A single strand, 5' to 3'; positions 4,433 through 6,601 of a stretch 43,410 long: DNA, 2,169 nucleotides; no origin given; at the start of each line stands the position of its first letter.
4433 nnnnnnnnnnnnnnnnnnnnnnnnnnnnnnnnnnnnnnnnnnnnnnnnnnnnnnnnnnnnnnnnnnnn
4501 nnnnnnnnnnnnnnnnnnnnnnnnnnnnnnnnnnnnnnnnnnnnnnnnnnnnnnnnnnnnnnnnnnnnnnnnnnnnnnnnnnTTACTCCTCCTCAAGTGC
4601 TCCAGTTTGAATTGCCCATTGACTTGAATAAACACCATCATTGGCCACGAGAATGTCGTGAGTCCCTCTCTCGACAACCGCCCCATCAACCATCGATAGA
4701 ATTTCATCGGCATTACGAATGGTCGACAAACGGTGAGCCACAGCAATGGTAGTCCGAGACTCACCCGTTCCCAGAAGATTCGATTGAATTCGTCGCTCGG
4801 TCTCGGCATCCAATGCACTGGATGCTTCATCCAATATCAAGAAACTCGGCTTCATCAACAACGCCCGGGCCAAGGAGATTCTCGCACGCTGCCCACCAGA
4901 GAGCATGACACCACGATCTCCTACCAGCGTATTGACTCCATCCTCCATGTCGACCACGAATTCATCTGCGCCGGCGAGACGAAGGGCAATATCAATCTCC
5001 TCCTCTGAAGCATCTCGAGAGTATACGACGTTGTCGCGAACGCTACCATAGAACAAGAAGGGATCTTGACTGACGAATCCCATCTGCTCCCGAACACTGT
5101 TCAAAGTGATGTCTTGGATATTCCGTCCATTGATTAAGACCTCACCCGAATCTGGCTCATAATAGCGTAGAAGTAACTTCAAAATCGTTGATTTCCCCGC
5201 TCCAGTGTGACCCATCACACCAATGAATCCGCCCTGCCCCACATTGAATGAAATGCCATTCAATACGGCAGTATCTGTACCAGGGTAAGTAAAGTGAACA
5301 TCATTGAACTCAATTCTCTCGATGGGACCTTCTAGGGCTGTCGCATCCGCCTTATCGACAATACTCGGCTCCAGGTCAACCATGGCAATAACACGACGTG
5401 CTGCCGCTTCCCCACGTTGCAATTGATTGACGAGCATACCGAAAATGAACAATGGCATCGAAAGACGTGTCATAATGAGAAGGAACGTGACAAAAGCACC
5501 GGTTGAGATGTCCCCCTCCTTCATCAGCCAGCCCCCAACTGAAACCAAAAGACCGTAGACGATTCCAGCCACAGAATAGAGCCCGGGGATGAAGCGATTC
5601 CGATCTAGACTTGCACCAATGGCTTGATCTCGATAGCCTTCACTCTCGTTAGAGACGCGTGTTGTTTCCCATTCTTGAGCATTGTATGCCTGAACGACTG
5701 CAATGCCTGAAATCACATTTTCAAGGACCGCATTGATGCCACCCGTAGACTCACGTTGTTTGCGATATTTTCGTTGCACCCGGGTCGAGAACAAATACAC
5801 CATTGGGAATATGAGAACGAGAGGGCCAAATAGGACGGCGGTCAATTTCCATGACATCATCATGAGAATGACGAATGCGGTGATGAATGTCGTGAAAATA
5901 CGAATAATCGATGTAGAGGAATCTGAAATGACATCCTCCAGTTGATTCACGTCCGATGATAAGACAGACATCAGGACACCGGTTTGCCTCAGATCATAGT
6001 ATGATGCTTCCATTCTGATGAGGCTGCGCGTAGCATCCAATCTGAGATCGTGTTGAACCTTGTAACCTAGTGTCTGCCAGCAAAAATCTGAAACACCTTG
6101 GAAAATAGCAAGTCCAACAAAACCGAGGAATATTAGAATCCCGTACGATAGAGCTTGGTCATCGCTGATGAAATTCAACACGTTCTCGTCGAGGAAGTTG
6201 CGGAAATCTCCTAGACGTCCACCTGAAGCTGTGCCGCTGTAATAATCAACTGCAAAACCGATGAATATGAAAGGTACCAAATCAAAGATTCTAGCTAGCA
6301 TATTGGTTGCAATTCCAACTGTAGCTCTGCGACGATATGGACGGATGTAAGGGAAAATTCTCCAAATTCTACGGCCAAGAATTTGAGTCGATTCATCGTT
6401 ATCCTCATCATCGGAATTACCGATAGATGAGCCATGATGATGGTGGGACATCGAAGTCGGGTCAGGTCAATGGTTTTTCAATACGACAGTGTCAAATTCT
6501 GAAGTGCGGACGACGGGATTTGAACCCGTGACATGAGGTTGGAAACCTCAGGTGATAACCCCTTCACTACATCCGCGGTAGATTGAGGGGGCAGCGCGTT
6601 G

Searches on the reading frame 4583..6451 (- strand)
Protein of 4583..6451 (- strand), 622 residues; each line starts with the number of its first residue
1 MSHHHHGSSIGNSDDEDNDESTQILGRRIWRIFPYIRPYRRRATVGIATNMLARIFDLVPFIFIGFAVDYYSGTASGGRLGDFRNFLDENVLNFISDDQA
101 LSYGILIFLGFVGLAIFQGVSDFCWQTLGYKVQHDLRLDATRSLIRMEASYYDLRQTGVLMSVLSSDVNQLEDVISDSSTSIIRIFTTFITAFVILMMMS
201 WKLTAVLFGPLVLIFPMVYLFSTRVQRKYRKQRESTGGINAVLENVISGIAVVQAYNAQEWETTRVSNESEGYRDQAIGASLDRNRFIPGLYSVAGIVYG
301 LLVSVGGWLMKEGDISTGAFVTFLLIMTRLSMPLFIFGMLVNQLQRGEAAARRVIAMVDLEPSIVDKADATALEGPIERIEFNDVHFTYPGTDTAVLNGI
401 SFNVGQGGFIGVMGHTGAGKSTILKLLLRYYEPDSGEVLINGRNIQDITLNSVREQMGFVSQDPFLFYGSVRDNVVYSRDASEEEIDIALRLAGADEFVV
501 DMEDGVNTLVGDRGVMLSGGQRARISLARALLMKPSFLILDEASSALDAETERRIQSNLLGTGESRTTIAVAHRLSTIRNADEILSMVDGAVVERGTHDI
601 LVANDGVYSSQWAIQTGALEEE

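Call 44: search_protein_families(library=pfam, proteins=[window:4583-6451:-], max_evalue=0.0001)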
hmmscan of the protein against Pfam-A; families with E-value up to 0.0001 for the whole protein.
window:4583-6451:- (622 aa): 3 families
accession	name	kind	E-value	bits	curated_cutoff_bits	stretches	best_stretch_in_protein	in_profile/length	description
PF00664.28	ABC_membrane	-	2.1e-41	142.9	28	1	47-334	5-274/274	ABC transporter transmembrane region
PF00005.33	ABC_tran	-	1.1e-31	110.7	25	1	397-544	1-136/137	ABC transporter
PF02463.25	SMC_N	-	2.8e-07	30.7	40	1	429-588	102-212/220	RecF/RecN/SMC N terminal domain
